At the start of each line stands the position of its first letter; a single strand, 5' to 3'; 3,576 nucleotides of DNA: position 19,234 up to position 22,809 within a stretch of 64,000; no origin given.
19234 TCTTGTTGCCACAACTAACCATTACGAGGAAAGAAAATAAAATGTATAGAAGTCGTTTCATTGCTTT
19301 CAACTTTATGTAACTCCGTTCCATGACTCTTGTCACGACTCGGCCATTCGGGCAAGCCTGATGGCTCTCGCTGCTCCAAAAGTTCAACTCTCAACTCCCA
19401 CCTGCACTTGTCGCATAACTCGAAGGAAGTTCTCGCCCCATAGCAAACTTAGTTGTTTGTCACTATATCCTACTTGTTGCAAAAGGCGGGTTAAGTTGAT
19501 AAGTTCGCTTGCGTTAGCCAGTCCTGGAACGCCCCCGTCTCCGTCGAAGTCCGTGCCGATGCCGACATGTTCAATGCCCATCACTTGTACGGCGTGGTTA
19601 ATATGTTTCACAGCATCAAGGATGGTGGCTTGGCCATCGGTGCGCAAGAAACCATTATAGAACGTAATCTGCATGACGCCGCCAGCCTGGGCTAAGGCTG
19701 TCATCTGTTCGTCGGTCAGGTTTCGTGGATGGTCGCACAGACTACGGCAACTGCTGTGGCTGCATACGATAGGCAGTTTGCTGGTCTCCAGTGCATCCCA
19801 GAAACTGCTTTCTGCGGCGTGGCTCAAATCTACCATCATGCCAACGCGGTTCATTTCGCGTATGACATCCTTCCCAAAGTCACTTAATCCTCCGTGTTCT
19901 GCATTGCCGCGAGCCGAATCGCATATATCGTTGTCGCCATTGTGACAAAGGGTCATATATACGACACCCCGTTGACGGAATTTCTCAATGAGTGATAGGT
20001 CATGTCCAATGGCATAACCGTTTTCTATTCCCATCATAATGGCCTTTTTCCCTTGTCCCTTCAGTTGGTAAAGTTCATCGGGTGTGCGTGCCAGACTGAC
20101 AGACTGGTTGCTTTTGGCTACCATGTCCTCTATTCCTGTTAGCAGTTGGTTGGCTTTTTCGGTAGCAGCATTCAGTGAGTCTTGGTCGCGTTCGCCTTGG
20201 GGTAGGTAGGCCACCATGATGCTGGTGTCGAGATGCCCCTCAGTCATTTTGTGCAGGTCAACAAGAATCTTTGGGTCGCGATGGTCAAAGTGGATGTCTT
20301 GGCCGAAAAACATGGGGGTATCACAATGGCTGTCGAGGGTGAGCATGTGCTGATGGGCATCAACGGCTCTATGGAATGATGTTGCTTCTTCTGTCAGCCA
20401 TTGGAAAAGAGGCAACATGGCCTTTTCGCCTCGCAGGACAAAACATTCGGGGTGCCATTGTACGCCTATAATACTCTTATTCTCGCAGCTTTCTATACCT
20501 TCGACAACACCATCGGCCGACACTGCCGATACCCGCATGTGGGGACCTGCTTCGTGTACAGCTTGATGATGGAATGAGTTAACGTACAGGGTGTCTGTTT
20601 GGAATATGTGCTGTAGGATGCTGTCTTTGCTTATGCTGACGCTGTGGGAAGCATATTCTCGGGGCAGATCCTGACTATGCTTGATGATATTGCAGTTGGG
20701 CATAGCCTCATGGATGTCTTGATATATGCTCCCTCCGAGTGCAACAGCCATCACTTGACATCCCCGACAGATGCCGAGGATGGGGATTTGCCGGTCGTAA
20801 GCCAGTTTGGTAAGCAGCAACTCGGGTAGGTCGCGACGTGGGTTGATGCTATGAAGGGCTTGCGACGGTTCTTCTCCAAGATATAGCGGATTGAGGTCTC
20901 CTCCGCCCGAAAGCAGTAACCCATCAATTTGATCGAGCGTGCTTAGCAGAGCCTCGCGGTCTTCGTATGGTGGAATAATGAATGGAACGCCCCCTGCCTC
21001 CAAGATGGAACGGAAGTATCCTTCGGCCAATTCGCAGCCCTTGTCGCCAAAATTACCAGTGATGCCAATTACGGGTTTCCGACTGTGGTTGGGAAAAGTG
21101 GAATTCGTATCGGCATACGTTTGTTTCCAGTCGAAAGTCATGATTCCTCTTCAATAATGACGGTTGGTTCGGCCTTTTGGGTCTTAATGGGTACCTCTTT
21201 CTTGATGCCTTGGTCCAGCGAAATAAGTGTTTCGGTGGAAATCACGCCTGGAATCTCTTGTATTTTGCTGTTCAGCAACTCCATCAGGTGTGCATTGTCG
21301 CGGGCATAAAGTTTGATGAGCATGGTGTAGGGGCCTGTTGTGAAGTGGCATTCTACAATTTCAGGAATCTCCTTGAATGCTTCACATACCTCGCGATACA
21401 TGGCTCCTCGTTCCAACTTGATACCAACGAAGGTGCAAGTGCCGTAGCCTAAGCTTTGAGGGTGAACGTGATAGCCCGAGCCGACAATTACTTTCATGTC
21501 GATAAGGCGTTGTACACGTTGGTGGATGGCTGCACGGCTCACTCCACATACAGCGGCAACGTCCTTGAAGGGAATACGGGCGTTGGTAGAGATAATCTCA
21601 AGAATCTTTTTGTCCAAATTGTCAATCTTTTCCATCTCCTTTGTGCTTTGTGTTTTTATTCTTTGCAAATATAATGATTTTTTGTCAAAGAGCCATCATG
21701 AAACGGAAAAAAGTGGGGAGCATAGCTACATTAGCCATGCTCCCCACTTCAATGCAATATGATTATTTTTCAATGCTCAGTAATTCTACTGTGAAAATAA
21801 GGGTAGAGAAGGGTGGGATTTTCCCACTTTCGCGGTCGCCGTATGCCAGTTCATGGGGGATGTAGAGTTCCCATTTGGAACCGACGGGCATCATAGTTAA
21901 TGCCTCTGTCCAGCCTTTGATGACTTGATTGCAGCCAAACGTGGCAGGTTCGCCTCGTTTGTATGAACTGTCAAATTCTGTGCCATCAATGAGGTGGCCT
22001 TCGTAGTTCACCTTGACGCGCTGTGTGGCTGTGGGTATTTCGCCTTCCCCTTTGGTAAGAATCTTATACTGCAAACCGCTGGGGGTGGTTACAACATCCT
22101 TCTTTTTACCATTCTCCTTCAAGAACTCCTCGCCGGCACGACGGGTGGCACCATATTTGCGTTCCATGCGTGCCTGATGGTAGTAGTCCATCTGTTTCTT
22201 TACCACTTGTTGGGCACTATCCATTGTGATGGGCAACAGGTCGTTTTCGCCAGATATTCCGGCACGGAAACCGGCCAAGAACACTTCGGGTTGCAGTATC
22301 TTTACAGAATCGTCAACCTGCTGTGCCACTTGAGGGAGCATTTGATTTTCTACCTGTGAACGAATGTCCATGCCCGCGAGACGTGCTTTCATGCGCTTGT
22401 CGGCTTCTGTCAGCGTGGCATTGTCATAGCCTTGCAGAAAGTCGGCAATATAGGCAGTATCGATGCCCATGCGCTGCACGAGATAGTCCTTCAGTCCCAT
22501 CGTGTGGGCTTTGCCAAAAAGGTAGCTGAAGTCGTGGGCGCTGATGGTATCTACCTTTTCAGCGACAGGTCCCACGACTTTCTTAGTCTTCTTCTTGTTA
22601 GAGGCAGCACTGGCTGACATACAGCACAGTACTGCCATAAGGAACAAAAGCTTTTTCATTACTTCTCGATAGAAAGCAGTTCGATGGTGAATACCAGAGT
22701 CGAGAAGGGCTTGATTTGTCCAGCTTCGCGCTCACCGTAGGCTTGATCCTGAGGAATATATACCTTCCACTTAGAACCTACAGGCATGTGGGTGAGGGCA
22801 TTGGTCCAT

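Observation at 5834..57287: Dispersed C-arm/G-arm hairpin element with a G-quadruplex-type tail, 12 or more copies in 64 kb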

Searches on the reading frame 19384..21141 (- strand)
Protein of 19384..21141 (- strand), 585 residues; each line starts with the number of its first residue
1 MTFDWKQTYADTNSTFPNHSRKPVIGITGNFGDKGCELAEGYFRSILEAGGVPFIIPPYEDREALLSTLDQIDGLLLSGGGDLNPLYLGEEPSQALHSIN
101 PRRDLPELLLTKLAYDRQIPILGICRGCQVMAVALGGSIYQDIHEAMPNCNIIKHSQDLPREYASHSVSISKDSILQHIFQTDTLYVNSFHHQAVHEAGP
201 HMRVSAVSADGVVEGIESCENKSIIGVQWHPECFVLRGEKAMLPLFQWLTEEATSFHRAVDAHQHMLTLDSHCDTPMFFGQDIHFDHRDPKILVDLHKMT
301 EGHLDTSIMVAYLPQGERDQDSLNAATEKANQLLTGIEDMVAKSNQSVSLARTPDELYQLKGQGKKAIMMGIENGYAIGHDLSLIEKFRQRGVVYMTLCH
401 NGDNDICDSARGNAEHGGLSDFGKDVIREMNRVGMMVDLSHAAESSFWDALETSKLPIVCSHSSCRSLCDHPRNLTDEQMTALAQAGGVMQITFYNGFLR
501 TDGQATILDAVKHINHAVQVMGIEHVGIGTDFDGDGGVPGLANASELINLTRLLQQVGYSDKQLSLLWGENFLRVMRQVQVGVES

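Call 69: find_encoding_contigs(protein=window:19384-21141:-, flank=2500, max_places=10)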
Protein window:19384-21141:- (585 aa): no gene with exactly this product is on record in the collection.

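Call 78: search_protein_families(library=pfam, proteins=[window:19384-21141:-])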
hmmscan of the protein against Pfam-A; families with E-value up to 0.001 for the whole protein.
window:19384-21141:- (585 aa): 3 families
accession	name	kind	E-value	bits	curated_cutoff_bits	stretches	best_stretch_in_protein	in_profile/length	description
PF01244.27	Peptidase_M19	-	2.4e-103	346.1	26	1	263-578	3-319/319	Membrane dipeptidase (Peptidase family M19)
PF07722.19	Peptidase_C26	-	6e-64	216.2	20.5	1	23-232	1-219/219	Peptidase C26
PF00117.34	GATase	-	9.9e-17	61.7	22.8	1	108-243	62-183/190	Glutamine amidotransferase class-I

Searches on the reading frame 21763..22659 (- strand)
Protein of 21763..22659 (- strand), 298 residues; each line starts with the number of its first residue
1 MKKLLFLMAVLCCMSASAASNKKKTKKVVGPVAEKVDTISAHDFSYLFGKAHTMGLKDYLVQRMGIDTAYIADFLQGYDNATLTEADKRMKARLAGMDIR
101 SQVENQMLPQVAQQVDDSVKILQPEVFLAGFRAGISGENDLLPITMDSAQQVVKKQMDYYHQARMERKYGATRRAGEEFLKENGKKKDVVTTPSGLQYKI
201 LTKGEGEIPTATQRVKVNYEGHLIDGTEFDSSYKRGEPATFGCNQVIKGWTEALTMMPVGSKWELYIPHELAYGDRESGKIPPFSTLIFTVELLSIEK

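Call 78: search_protein_families(library=pfam, proteins=[window:21763-22659:-])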
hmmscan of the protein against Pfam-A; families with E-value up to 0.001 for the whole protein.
window:21763-22659:- (298 aa): 2 families
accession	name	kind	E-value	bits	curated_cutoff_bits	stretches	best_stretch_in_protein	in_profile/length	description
PF00254.34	FKBP_C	-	1.5e-28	99.4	21.1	1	208-294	4-94/94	FKBP-type peptidyl-prolyl cis-trans isomerase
PF01346.23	FKBP_N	-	6.4e-18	65.8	22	1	110-200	11-97/97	Domain amino terminal to FKBP-type peptidyl-prolyl isomerase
